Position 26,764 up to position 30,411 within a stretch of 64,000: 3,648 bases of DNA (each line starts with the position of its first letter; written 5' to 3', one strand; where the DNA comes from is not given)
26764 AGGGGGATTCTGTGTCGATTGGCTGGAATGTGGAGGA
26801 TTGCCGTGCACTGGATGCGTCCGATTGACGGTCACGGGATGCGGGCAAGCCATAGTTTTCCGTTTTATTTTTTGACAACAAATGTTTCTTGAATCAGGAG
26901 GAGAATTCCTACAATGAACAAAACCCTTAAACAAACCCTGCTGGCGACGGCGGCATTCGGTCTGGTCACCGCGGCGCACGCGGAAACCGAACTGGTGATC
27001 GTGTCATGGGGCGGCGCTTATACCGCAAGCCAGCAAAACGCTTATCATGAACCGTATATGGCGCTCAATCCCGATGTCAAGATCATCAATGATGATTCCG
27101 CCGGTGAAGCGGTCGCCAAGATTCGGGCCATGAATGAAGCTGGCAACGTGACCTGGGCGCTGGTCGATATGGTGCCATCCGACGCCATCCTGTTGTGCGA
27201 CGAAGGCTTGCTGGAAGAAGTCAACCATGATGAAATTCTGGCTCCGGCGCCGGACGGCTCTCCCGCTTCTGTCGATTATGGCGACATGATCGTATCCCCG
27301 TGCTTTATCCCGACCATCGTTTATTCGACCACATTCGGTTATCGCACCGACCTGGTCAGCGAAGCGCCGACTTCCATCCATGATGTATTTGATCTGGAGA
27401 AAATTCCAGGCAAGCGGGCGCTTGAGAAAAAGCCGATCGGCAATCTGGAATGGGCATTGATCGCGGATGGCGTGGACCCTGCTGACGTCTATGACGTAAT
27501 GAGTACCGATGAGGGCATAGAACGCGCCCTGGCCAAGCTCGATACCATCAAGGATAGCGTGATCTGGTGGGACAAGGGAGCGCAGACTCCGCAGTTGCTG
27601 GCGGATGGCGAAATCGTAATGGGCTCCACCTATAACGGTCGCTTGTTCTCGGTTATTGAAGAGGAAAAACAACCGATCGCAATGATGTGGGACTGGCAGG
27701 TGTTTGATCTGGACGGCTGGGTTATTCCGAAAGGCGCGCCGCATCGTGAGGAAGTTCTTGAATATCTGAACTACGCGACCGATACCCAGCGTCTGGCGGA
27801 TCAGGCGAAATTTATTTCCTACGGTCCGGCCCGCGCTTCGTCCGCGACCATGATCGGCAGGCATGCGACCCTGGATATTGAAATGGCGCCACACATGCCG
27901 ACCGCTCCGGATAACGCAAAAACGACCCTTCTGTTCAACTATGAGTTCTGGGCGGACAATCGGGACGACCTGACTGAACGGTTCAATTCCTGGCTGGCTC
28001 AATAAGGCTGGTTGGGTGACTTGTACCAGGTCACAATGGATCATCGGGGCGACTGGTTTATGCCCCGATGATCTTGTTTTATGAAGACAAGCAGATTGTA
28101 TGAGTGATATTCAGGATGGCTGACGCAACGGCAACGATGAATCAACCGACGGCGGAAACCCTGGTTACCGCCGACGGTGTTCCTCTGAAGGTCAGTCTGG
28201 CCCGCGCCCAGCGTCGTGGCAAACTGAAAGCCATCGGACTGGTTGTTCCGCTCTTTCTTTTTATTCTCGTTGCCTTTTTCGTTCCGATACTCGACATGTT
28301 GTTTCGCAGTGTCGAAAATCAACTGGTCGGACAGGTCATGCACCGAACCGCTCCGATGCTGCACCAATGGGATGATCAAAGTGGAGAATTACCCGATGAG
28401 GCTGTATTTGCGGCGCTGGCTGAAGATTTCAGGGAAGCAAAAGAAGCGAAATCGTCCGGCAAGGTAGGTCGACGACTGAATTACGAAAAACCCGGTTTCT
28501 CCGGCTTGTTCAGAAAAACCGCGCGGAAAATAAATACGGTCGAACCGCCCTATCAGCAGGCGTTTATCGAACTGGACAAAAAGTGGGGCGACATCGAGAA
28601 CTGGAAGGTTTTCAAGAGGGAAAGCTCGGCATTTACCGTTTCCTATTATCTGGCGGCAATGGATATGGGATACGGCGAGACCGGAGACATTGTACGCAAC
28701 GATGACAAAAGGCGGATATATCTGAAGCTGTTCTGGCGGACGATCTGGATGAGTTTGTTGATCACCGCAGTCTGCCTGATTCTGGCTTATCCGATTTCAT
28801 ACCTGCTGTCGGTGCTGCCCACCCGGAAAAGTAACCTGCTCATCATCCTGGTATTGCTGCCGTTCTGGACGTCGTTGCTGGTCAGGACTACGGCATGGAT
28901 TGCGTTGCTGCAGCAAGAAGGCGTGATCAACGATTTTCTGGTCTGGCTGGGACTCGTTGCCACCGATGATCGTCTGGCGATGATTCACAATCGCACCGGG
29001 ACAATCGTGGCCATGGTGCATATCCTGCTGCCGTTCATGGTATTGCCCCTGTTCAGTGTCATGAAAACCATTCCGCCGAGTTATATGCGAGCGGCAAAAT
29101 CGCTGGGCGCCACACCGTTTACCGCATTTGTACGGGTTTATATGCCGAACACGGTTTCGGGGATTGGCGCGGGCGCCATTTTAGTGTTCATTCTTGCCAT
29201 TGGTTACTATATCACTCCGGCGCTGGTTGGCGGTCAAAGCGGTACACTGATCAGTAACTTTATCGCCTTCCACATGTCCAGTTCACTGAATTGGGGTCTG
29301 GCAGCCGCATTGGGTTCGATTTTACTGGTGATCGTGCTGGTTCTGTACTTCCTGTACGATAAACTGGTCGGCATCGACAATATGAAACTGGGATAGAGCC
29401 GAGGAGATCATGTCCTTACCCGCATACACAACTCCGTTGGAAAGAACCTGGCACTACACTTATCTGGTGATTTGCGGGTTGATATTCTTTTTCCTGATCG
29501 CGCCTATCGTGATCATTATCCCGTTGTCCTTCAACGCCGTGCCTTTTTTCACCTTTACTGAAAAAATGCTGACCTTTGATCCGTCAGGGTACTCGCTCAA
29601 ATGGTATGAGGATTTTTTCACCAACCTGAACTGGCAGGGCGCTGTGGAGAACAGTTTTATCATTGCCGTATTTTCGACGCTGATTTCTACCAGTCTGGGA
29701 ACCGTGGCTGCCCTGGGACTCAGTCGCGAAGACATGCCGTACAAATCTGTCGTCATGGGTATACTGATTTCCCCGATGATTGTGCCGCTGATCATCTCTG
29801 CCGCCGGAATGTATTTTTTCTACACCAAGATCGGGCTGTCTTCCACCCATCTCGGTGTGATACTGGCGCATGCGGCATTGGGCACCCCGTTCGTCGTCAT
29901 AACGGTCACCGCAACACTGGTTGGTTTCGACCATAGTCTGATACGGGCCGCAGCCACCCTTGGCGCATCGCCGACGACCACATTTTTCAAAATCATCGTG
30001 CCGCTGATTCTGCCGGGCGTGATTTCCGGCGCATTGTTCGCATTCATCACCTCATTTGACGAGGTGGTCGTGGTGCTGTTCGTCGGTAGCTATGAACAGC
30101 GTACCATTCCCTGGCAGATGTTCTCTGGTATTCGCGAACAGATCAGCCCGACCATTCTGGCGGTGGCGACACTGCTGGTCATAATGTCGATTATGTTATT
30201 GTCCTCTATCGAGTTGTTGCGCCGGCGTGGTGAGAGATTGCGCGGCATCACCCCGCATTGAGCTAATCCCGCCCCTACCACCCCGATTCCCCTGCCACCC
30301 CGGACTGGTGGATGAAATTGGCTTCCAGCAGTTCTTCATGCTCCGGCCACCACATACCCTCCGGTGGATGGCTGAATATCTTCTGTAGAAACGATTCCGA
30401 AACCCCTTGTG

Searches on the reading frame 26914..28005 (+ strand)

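Call 28: search_protein_families(library=pfam, proteins=[window:26914-28005:+], max_evalue=0.00001)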
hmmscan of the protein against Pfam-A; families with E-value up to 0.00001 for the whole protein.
window:26914-28005:+ (363 aa): 2 families
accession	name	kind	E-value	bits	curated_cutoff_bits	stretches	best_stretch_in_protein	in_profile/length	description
PF13416.11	SBP_bac_8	-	1.4e-53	183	27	1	44-330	2-279/279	Bacterial extracellular solute-binding protein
PF01547.30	SBP_bac_1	-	4.5e-10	40.5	26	1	40-290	11-302/307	Bacterial extracellular solute-binding protein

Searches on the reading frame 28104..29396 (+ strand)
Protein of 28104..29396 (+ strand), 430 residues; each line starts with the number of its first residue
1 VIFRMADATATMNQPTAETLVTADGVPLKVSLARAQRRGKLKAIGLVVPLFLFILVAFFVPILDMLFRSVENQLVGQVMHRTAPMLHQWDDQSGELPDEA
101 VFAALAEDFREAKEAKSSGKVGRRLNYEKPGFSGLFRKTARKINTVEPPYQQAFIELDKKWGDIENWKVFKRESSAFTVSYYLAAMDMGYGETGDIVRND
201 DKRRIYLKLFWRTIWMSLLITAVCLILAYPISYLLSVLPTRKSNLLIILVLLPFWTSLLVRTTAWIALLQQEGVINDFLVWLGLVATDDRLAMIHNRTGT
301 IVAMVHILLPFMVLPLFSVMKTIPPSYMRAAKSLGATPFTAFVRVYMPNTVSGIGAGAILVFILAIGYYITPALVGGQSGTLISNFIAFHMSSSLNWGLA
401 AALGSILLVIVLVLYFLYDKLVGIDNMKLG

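Call 28: search_protein_families(library=pfam, proteins=[window:28104-29396:+], max_evalue=0.00001)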
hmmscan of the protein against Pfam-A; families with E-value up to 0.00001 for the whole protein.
window:28104-29396:+ (430 aa): 1 family
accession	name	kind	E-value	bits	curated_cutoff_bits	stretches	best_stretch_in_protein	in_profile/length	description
PF00528.27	BPD_transp_1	-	1.6e-11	44.7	26.4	1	228-421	20-178/184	Binding-protein-dependent transport system inner membrane component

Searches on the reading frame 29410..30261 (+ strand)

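Call 28: search_protein_families(library=pfam, proteins=[window:29410-30261:+], max_evalue=0.00001)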
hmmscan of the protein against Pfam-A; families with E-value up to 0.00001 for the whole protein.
window:29410-30261:+ (283 aa): 1 family
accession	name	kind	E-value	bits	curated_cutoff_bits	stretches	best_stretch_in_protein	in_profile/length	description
PF00528.27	BPD_transp_1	-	1.5e-15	57.9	26.4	1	96-272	4-180/184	Binding-protein-dependent transport system inner membrane component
